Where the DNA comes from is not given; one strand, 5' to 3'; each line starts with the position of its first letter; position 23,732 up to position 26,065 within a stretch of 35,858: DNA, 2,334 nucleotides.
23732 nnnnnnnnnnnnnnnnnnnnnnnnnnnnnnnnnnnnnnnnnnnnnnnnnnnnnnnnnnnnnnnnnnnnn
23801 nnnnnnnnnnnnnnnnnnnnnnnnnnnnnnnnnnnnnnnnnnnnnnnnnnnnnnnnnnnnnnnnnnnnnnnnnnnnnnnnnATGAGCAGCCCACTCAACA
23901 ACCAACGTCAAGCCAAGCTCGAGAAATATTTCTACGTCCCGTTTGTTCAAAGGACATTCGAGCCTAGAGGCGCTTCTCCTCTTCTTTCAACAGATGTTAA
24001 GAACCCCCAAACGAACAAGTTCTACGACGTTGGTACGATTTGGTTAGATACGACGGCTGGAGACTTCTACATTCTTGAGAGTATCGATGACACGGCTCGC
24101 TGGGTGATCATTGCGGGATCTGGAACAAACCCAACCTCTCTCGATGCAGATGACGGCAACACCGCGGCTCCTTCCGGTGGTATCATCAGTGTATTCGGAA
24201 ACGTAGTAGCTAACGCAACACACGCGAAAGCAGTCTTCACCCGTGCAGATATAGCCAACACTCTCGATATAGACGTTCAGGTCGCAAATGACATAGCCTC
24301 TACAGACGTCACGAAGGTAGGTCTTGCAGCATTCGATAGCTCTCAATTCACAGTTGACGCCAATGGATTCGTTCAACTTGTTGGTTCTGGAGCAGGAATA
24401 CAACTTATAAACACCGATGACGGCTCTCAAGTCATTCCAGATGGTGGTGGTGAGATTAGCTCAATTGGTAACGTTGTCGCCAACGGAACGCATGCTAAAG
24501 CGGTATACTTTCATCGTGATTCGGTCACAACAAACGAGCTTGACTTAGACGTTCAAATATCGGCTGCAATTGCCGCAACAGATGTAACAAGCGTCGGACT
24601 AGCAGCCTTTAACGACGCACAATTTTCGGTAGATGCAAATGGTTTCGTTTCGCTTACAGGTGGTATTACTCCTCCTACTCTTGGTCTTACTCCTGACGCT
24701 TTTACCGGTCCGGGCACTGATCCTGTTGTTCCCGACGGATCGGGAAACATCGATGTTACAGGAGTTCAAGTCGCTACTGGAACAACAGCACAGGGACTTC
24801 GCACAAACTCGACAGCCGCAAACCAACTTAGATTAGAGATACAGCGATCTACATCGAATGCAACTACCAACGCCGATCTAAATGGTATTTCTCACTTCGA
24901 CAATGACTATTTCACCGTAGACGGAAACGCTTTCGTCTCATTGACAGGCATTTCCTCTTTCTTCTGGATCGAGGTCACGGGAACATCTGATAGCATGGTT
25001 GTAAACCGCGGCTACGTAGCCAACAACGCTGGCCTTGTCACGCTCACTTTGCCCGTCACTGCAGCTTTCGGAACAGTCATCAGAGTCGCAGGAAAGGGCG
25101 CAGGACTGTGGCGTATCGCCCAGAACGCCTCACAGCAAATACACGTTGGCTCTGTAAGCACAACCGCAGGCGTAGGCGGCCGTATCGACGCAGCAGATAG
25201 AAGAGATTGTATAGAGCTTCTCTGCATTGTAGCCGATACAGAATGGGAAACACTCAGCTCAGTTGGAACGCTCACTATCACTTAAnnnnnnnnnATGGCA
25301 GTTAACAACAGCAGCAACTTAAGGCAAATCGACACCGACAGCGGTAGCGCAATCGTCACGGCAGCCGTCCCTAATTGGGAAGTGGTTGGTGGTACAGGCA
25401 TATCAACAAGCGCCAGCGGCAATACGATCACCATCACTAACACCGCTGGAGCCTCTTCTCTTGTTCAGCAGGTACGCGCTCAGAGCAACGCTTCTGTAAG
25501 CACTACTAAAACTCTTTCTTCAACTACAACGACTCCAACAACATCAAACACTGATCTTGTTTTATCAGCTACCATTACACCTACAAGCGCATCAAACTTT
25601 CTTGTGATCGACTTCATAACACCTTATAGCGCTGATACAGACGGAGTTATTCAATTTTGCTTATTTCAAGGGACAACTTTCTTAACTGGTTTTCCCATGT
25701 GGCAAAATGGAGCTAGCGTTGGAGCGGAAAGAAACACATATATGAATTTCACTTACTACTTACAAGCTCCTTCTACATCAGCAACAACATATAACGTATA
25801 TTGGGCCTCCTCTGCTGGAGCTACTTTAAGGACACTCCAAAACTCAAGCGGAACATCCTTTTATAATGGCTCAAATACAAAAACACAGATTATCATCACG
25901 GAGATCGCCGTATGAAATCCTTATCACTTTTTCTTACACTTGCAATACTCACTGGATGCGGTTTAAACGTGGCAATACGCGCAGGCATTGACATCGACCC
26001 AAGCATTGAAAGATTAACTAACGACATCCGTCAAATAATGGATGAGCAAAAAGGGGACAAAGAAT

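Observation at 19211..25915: Eight consecutive fibre/receptor-binding-like genes built from shuffled shared modules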

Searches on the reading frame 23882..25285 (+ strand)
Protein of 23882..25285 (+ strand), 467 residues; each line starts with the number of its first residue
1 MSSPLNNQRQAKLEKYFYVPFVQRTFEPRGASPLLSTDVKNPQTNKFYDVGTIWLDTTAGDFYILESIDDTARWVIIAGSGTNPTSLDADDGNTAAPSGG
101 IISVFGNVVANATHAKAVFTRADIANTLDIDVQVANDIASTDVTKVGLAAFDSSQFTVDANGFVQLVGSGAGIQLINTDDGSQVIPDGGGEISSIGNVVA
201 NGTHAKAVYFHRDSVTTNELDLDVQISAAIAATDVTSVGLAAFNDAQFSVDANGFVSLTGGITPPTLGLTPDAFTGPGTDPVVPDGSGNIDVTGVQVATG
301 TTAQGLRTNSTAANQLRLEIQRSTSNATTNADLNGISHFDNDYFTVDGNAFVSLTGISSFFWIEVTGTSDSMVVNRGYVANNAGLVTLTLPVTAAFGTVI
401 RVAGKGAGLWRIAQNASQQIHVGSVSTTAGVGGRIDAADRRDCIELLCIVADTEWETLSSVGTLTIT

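Call 5: search_protein_families(library=pfam, proteins=[window:23882-25285:+], max_evalue=1)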
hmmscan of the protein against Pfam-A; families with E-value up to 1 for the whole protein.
window:23882-25285:+ (467 aa): 1 family
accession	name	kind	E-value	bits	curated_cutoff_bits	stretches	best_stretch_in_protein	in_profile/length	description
PF11933.13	Na_trans_cytopl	-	0.13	13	27.5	0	247-265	88-106/164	Cytoplasmic domain of voltage-gated Na+ ion channel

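Call 6: search_protein_families(library=phrogs, proteins=[window:23882-25285:+], max_evalue=0.01)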
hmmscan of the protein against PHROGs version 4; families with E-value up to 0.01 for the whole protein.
window:23882-25285:+ (467 aa): 0 families

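Call 11: search_dna_similar(query=window:23882-25285:+, collection=phages, mode=protein, max_rows=25, max_evalue=0.001)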
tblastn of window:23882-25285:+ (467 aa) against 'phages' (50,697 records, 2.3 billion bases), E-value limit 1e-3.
Records with a match: 1; places in all: 1; records where one place covers at least 80% of the query: 0.
Best place of each record, by identity: <60% 1.
By first word of the organism name: Microcoleus 1.
By host as written in the record: - 1.
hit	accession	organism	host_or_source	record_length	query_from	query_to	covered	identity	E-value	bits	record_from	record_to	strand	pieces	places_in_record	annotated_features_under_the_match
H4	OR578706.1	Microcoleus phage My-WqHQDG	river water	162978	357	466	24%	37.3%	2e-8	63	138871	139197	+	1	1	hypothetical protein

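Call 12: find_homologous_proteins(query=window:23882-25285:+, max_evalue=0.001)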
Query window:23882-25285:+ (467 aa): 698 proteins with E <= 0.001 among 8000 candidates; the best 120 are listed.
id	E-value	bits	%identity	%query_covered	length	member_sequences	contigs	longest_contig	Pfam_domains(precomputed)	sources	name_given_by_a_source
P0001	0.0e+0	1008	100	100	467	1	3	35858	-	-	-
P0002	1.9e-174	599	67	93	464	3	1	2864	-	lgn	-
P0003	9.6e-168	577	64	93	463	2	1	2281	-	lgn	-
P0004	7.4e-131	455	42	58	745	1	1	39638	-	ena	-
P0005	4.1e-124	433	38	75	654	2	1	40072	PF11933.14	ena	-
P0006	3.0e-120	420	44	85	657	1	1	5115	-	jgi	-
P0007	4.5e-119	416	44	85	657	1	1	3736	-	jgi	jgi:hypothetical protein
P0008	1.1e-114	402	39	79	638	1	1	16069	-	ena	-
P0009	4.3e-105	370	46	92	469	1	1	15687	-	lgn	-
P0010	4.6e-103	363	39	85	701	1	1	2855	-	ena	-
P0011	5.9e-102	360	39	82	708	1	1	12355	-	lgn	-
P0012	9.0e-101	356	45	87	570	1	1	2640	-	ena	-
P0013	1.5e-100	355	50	56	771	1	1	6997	-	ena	-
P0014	8.4e-98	346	44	76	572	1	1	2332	-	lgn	-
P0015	1.2e-92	329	36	73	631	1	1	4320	-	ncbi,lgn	-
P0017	6.1e-91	324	40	85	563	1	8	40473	-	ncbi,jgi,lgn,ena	-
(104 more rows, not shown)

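Call 13: find_encoding_contigs(protein=P0001, flank=10000, max_places=4)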
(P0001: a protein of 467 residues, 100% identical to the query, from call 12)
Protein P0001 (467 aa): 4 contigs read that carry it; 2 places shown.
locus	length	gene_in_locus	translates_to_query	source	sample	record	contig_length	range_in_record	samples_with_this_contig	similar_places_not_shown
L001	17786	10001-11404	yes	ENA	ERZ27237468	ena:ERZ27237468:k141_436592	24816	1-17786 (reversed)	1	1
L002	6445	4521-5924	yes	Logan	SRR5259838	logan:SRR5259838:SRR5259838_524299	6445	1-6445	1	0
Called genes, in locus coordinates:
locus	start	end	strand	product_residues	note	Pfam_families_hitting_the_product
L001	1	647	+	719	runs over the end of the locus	PF23891:DUF7243 (weak)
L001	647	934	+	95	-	-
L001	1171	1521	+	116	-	-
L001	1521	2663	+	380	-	-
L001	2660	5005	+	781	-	-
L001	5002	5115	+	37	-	-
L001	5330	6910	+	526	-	-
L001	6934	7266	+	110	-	-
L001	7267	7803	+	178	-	-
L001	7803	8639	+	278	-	-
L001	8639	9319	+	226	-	-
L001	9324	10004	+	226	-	-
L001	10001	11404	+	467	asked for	-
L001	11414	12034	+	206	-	-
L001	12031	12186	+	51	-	-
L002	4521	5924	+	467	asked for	-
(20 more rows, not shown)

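Call 14: find_encoding_contigs(protein=P0017, flank=10000, max_places=3)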
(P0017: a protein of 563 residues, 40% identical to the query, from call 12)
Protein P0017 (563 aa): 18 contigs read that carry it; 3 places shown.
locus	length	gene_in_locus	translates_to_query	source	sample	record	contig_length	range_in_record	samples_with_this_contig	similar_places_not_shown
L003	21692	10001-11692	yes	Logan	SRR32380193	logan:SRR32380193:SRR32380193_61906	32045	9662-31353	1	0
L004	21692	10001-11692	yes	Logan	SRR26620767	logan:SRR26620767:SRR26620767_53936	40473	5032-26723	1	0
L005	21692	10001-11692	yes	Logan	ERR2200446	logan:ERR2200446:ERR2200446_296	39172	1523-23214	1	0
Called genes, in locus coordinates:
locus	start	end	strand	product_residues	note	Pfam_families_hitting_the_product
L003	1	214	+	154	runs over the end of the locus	-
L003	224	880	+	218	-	-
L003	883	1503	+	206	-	-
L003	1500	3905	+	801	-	PF16190:E1_FCCH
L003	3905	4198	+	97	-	-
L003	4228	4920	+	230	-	PF20721:C19orf12 (weak)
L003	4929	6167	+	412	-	-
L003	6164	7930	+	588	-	-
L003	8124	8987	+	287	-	PF24146:K1-lyase_C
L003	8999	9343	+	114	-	-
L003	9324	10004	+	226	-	-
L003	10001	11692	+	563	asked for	-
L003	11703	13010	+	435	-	-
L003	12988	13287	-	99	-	-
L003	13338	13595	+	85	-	-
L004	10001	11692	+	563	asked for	-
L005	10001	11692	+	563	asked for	-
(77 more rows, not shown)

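Call 26: predict_structure(alignment_id=A1)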
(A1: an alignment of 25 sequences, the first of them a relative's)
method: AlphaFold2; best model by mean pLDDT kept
length: 467 residues; sequences in the alignment: 25
mean_pLDDT: 70.9   pTM: 0.32
mean pLDDT of the five models: 70.9, 69.2, 69.1, 69.0, 68.9
residues with pLDDT >= 90: 92; 70-90: 141; 50-70: 175; < 50: 59
segments of 3 or more residues with pLDDT < 50: 1-36, 81-83, 169-171, 230-232, 261-266, 273-279
pLDDT, mean of each block of 10 residues (from residue 1): 39 34 38 46 72 68 73 65 66 82 82 83 87 69 60 62 56 73 81 82 82 84 71 52 63 61 49 49 66 67 61 67 55 56 61 59 91 93 91 92 90 95 92 92 95 95 92
secondary structure, 60 per line:
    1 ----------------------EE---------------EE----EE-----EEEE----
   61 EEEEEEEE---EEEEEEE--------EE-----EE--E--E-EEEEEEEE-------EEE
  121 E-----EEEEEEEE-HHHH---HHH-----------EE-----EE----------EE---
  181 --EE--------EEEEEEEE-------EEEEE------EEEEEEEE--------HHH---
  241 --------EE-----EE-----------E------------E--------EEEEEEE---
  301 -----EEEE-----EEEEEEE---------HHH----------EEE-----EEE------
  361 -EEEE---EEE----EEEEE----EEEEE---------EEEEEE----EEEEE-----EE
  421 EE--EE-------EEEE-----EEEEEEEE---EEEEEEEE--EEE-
elements in order: E53-56 E61-68 E72-78 E103-110 E118-121 E127-134 H136-139 E193-200 E208-212 E219-226 E291-297 E306-309 E315-321 E344-346 E352-354 E362-365 E369-371 E376-380 E385-389 E399-404 E409-413 E419-422 E434-437 E443-450 E454-461 E464-466

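Call 29: fold_search(model_id=the predicted structure, library=pdb)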
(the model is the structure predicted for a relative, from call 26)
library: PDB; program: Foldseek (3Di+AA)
matches with E <= 10: 176; with E <= 0.001: 7
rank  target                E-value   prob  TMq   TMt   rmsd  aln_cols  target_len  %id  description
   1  7rej_A                3.7e-05  1.00  0.20  0.28   8.3       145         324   16  Tailspike protein 4 (TSP4) from phage CBA120, residues 1-335, obtained in the presence of NaK-Tartrate (released 2022-02-23)
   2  7rfv                  4.4e-05  1.00  0.19  0.34   4.3       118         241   15  Tailspike protein 4 (TSP4) from phage CBA120, residues 1-250, obtained in the presence of PEG8000 (released 2022-02-23)
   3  7rfo_B                5.1e-05  1.00  0.19  0.26   8.8       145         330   16  SeMet Tailspike protein 4 (TSP4) phage CBA120, residues 1-335, obtained in the presence of LiSO4 (released 2022-02-23)
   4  9f4a_LS               8.3e-05  1.00  0.19  0.14   4.0       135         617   12  Interface between baseplate cup and extended tail tube/sheath of Klebsiella phage KP1 variant vB_Kpn_Lilla1 (released 2025-05-14)
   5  7rej_B                1.7e-04  1.00  0.19  0.33   6.8       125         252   17  Tailspike protein 4 (TSP4) from phage CBA120, residues 1-335, obtained in the presence of NaK-Tartrate (released 2022-02-23)
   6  7rfo_C                4.1e-04  1.00  0.18  0.25   6.0       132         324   14  SeMet Tailspike protein 4 (TSP4) phage CBA120, residues 1-335, obtained in the presence of LiSO4 (released 2022-02-23)
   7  7rfo_A                4.8e-04  1.00  0.19  0.26   5.9       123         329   16  SeMet Tailspike protein 4 (TSP4) phage CBA120, residues 1-335, obtained in the presence of LiSO4 (released 2022-02-23)
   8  9ny6_C                1.0e-03  0.90  0.17  0.26  28.5       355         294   13  Pseudomonas phage Pa223 capsid spike (released 2025-08-06)
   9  6o38_F                6.9e-02  0.23  0.14  0.12  27.8       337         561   11  Structure of a chaperone-substrate complex (released 2019-07-24)
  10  6o38_C                9.0e-02  0.47  0.15  0.13  14.1       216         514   14  Structure of a chaperone-substrate complex (released 2019-07-24)
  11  6o38_A                9.5e-02  0.44  0.15  0.12  14.1       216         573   14  Structure of a chaperone-substrate complex (released 2019-07-24)
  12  1sz0_B                1.5e+00  0.04  0.08  0.09  24.8       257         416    9  N-terminal 3 domains of CI-MPR bound to mannose 6-phosphate (released 2004-06-29)
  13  6z32_A                1.6e+00  0.02  0.07  0.05  35.9       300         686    9  Human cation-independent mannose 6-phosphate/IGF2 receptor domains 7-11 (released 2020-08-19)
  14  1sz0_A                1.8e+00  0.04  0.08  0.09  23.4       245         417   12  N-terminal 3 domains of CI-MPR bound to mannose 6-phosphate (released 2004-06-29)
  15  1v6z_B                2.3e+00  0.21  0.07  0.13  11.3        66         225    9  Crystal structure of TT1573 from Thermus thermophilus (released 2004-12-14)
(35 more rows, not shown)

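Call 55: search_protein_families(library=ncbifam, proteins=[window:23882-25285:+], max_evalue=0.1)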
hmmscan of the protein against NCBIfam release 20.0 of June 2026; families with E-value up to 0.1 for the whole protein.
window:23882-25285:+ (467 aa): 1 family
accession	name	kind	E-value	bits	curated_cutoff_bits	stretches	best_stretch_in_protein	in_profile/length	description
NF038155.1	lanthi_I_FDLD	domain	0.023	15.5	20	0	218-238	1-22/34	FDLD family class I lanthipeptide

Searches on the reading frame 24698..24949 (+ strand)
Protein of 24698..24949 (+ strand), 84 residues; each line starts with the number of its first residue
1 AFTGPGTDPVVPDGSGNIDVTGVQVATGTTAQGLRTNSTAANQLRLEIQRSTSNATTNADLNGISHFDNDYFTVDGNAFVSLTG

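Call 69: search_solved_structures(query=A6, max_evalue=5, show_alignments=2)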
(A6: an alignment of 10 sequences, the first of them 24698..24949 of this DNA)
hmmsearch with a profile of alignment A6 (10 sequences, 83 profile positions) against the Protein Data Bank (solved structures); distinct sequences matched with E-value up to 5: 1.
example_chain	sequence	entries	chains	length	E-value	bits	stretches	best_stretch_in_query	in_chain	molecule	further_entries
3uog_A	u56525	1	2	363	0.67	13.2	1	7-38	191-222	Alcohol dehydrogenase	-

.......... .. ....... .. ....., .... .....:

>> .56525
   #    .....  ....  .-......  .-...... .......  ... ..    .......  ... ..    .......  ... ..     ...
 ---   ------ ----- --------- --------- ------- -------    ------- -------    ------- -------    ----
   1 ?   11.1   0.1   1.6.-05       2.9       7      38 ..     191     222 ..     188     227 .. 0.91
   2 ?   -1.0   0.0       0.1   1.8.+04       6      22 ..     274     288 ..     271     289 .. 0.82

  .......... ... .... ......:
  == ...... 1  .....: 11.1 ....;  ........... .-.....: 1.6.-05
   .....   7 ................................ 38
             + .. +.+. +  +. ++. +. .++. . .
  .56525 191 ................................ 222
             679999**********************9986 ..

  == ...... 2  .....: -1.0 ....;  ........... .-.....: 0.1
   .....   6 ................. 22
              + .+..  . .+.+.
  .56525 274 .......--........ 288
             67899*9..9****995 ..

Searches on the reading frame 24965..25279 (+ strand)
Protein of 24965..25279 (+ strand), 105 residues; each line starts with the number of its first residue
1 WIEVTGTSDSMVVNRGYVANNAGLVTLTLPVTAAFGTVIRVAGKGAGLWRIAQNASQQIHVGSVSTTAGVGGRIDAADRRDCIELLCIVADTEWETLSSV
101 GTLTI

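Call 65: search_solved_structures(query=A5, max_evalue=5, show_alignments=2)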
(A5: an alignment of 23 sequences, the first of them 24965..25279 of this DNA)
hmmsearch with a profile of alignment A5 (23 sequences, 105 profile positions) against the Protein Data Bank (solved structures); distinct sequences matched with E-value up to 5: 12.
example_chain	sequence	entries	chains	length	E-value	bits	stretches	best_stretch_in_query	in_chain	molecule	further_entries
7rfv_A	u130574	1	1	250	0.11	15.9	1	8-43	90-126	Tailspike protein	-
6o38_A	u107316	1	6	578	0.13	15.8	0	26-59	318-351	Acinetobacter secreted protease CpaA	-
7rej_A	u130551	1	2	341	0.18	15.3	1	8-43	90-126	Tailspike protein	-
7rfo_A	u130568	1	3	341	0.18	15.3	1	8-43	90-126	Tailspike protein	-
8a3w_SY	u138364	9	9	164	0.7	13.4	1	16-81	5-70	Putative 40S ribosomal protein S21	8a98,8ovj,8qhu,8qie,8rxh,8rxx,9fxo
6r1b_A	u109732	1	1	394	0.76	13.3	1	24-76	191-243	Putative Sn-glycerol-3-phosphate-binding lipoprotein UgpB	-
6r1b_B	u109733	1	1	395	0.77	13.3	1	24-76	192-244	Putative Sn-glycerol-3-phosphate-binding lipoprotein UgpB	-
5t2a_AR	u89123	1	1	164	0.82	13.2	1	16-81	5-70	eS21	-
6r1b_D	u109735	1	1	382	0.85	13.2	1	24-76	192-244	Putative Sn-glycerol-3-phosphate-binding lipoprotein UgpB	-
6az1_Y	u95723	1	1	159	0.85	13.1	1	16-81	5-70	ribosomal protein S21e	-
6r1b_C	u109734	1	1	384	0.85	13.1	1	24-76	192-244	Putative Sn-glycerol-3-phosphate-binding lipoprotein UgpB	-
4mfi_A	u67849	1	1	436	0.89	13.1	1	24-76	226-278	Sn-glycerol-3-phosphate ABC transporter substrate-binding protein UspB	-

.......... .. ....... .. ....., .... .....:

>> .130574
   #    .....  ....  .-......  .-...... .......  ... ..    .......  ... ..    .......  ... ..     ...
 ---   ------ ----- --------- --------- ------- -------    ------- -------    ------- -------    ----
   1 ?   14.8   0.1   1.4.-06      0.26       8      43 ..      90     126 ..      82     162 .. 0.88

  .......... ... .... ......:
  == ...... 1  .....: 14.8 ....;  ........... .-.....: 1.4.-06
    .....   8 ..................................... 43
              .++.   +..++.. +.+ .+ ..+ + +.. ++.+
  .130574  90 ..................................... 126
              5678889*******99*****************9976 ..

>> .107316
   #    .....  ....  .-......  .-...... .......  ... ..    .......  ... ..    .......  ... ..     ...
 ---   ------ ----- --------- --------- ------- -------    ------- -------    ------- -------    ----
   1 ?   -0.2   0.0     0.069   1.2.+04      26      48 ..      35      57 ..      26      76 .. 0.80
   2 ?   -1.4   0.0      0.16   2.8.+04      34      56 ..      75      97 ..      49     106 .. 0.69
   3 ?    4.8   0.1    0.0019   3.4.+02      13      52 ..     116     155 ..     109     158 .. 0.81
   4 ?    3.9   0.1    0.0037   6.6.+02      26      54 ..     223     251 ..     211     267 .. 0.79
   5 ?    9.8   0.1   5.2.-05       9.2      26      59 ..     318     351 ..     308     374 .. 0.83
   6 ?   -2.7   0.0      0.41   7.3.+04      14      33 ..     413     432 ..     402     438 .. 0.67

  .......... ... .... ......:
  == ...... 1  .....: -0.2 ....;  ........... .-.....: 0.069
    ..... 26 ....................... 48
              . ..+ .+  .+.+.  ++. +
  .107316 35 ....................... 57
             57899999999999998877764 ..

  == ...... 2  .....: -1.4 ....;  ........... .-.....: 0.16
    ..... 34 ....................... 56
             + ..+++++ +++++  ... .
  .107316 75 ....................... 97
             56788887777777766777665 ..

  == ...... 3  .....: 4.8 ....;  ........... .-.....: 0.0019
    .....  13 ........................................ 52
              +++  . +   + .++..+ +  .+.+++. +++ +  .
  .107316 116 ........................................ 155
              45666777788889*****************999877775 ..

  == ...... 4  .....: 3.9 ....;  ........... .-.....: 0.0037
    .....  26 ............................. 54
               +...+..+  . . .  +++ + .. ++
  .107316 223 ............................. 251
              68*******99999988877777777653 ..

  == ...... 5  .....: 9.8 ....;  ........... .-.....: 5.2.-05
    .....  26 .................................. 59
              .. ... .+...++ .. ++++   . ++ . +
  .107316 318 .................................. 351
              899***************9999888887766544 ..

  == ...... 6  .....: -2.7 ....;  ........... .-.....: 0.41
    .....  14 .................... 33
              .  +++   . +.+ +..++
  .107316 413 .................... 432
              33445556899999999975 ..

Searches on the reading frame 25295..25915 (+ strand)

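Call 5: search_protein_families(library=pfam, proteins=[window:25295-25915:+], max_evalue=1)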
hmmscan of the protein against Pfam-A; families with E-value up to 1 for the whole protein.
window:25295-25915:+ (206 aa): 1 family
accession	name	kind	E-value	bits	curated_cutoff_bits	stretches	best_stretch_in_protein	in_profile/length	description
PF16063.10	DUF4805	-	0.94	9.2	27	1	11-84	106-179/265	Domain of unknown function (DUF4805)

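Call 6: search_protein_families(library=phrogs, proteins=[window:25295-25915:+], max_evalue=0.01)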
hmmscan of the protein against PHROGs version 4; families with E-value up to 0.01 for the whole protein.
window:25295-25915:+ (206 aa): 0 families

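Call 55: search_protein_families(library=ncbifam, proteins=[window:25295-25915:+], max_evalue=0.1)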
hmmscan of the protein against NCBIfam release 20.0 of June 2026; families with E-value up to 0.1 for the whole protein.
window:25295-25915:+ (206 aa): 0 families
